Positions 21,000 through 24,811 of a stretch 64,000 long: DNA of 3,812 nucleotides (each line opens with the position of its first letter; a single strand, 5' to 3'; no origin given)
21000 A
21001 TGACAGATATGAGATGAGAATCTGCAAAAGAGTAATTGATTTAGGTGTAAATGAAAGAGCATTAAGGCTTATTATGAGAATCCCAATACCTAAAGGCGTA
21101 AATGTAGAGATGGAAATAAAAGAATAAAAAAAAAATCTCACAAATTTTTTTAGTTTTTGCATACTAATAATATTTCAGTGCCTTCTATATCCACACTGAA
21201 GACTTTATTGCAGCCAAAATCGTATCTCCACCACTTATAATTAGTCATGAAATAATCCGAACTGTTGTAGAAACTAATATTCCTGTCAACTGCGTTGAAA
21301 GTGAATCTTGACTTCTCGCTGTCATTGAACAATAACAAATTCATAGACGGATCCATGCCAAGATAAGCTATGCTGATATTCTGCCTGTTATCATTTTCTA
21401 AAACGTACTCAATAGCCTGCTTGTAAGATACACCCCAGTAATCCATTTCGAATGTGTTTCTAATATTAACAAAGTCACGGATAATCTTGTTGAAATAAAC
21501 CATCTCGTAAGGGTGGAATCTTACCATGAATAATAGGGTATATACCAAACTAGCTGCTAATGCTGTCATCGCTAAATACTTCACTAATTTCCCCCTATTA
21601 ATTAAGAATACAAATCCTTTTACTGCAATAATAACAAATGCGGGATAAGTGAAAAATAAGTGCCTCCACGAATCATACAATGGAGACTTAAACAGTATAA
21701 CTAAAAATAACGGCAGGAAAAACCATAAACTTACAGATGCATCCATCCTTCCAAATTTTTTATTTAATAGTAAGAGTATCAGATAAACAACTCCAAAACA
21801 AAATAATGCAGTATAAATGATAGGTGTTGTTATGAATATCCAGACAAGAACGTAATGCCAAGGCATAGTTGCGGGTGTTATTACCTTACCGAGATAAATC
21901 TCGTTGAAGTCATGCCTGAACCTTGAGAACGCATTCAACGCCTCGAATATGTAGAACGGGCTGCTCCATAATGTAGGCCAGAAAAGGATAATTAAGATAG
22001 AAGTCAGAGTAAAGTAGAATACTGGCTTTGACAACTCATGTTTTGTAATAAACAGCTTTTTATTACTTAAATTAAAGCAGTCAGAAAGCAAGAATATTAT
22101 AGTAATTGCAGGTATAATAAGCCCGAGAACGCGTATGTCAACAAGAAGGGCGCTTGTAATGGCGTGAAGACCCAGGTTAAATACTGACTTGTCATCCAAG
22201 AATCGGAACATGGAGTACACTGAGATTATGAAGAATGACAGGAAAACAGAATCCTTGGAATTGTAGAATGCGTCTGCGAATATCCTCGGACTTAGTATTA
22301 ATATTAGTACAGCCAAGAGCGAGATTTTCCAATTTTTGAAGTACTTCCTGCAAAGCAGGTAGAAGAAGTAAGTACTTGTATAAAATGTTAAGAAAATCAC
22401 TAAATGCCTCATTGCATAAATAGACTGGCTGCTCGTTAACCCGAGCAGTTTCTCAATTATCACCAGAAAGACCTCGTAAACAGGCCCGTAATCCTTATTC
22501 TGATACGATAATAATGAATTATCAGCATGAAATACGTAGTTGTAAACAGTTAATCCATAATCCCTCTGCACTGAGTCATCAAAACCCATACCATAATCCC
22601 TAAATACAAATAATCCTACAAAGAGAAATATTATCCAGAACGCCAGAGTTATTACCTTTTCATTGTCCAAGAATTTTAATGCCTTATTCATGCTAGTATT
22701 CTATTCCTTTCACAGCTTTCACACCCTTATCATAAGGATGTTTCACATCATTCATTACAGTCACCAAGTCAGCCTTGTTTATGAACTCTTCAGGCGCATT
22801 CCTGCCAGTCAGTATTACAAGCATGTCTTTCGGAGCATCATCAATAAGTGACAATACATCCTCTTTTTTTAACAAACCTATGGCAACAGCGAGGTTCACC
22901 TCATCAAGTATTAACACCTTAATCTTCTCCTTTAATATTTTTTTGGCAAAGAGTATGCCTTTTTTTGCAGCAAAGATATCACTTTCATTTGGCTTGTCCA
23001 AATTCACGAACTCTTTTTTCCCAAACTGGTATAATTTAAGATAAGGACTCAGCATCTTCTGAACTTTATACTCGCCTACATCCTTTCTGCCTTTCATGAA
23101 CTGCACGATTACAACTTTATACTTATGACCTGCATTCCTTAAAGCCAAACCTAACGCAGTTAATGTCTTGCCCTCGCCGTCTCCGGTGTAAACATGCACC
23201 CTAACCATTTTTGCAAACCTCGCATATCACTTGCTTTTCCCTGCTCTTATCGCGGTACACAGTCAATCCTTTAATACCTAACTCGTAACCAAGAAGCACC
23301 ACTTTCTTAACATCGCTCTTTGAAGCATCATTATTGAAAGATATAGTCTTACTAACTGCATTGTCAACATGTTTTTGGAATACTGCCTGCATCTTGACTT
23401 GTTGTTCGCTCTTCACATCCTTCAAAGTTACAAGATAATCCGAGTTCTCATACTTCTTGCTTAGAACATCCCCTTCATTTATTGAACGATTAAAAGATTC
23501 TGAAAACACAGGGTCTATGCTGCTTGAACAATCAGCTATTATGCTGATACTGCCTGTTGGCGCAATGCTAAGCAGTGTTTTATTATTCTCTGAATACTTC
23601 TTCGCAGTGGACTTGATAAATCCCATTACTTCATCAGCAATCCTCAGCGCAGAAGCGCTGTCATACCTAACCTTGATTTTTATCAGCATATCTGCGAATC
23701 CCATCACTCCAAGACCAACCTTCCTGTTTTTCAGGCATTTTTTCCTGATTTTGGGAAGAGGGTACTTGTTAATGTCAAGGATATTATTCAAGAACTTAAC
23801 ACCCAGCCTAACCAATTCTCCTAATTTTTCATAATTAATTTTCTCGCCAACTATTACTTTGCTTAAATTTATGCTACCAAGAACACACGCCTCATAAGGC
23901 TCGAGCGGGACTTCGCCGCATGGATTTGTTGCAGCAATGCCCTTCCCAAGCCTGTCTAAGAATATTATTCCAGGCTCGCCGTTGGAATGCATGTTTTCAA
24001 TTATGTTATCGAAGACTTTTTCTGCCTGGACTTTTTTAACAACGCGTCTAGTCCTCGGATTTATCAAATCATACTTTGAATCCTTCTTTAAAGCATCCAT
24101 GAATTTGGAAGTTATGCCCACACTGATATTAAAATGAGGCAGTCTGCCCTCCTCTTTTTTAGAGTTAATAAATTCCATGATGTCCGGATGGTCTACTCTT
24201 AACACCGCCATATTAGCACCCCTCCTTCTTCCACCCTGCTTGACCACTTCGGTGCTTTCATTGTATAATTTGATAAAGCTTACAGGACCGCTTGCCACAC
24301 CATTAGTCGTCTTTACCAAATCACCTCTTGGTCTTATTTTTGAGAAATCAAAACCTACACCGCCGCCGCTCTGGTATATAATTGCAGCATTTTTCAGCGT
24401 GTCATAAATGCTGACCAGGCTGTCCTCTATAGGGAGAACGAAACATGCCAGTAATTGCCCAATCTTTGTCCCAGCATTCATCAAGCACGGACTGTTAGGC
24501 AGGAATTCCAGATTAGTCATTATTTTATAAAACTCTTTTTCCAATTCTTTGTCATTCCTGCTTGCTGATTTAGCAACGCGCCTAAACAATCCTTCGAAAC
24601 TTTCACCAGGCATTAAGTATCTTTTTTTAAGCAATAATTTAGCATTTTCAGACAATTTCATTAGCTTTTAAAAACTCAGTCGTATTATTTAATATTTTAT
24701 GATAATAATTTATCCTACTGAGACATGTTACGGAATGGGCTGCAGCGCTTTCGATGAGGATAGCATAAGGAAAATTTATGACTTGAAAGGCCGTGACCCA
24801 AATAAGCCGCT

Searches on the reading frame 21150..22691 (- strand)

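Call 23: search_protein_families(library=pfam, proteins=[window:21150-22691:-], max_evalue=0.001)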
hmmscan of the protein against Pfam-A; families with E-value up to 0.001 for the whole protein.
window:21150-22691:- (513 aa): 1 family
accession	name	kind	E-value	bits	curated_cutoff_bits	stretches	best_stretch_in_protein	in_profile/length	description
PF13231.12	PMT_2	-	2.9e-05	24.8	26.1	1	70-204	4-132/160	Dolichyl-phosphate-mannose-protein mannosyltransferase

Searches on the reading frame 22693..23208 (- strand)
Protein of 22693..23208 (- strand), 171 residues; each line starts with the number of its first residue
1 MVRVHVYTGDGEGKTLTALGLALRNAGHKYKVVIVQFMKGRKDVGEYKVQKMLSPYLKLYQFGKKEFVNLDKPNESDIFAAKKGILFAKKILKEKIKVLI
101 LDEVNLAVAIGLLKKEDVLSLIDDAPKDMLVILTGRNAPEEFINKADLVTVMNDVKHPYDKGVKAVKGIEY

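Call 91: search_protein_families(library=pfam, proteins=[window:22693-23208:-], max_evalue=0.0001)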
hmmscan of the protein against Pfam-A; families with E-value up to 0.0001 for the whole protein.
window:22693-23208:- (171 aa): 1 family
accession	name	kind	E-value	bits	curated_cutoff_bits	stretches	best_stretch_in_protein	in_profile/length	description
PF02572.21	CobA_CobO_BtuR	-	1.5e-55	188.5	25.7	1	4-171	5-172/172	ATP:corrinoid adenosyltransferase BtuR/CobO/CobP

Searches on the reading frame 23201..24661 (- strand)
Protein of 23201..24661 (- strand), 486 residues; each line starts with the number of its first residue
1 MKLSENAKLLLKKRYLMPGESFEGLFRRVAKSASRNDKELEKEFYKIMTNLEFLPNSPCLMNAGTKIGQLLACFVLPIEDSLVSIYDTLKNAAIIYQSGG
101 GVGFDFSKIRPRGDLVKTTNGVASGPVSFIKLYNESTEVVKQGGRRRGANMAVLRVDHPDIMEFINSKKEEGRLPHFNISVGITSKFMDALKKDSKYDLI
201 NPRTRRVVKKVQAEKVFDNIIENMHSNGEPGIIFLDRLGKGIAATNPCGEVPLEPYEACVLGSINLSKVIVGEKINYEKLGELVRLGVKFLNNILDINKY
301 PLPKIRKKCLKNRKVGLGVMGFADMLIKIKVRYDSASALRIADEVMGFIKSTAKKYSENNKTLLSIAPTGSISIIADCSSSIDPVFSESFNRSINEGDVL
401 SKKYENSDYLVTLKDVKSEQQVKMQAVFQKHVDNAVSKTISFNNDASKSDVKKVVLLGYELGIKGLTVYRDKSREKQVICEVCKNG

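Call 91: search_protein_families(library=pfam, proteins=[window:23201-24661:-], max_evalue=0.0001)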
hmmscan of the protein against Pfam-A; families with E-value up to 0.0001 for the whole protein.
window:23201-24661:- (486 aa): 2 families
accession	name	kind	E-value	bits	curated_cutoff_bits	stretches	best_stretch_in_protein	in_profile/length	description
PF02867.20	Ribonuc_red_lgC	-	2.8e-106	356.6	23.9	2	72-357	2-326/523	Ribonucleotide reductase, barrel domain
PF00317.26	Ribonuc_red_lgN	-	1.1e-17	64.3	28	1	1-66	1-75/77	Ribonucleotide reductase, all-alpha domain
